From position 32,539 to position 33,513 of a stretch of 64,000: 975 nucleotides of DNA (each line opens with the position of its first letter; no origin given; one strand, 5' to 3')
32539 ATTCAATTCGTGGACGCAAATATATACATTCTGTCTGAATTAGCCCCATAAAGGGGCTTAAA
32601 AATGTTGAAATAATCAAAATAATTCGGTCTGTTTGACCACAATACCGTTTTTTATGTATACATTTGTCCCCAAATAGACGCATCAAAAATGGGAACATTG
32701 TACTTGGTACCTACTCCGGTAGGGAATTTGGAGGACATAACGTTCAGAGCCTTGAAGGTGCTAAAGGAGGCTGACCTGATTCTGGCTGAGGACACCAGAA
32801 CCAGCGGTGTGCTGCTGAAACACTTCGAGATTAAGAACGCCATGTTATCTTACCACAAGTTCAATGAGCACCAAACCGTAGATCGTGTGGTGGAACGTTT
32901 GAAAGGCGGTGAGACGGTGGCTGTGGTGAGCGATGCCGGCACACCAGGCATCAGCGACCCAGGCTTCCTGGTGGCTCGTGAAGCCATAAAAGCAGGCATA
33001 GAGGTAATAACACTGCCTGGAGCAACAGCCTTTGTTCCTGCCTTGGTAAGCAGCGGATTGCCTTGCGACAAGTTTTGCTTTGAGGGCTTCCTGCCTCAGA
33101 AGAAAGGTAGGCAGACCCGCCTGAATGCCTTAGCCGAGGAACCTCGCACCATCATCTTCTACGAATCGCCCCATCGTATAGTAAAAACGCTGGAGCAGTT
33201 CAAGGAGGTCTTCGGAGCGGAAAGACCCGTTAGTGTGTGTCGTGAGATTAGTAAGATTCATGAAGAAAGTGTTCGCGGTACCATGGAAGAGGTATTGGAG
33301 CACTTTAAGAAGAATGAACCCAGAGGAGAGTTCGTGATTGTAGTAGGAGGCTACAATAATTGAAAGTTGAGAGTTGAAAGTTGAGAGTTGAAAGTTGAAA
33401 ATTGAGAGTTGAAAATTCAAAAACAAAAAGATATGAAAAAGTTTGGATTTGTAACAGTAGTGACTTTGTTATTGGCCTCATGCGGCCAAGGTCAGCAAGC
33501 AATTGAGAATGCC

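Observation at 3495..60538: Period-7 (TTGANNN)n micro-arrays follow a strict strand rule: closed in all three frames behind genes, open heptad linkers inside genes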

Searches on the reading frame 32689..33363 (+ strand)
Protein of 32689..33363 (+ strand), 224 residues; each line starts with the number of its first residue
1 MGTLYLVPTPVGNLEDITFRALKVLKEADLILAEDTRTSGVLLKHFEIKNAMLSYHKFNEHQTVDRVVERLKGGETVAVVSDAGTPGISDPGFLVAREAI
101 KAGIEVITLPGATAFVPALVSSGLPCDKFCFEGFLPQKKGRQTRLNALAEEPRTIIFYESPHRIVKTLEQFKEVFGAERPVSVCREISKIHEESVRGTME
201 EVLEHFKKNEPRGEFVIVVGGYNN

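Call 8: search_protein_families(library=pfam, proteins=[window:32689-33363:+])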
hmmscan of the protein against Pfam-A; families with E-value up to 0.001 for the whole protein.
window:32689-33363:+ (224 aa): 1 family
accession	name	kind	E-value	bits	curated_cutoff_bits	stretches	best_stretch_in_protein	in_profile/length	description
PF00590.25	TP_methylase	-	1.4e-35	123.6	27.8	1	3-202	1-211/212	Tetrapyrrole (Corrin/Porphyrin) Methylases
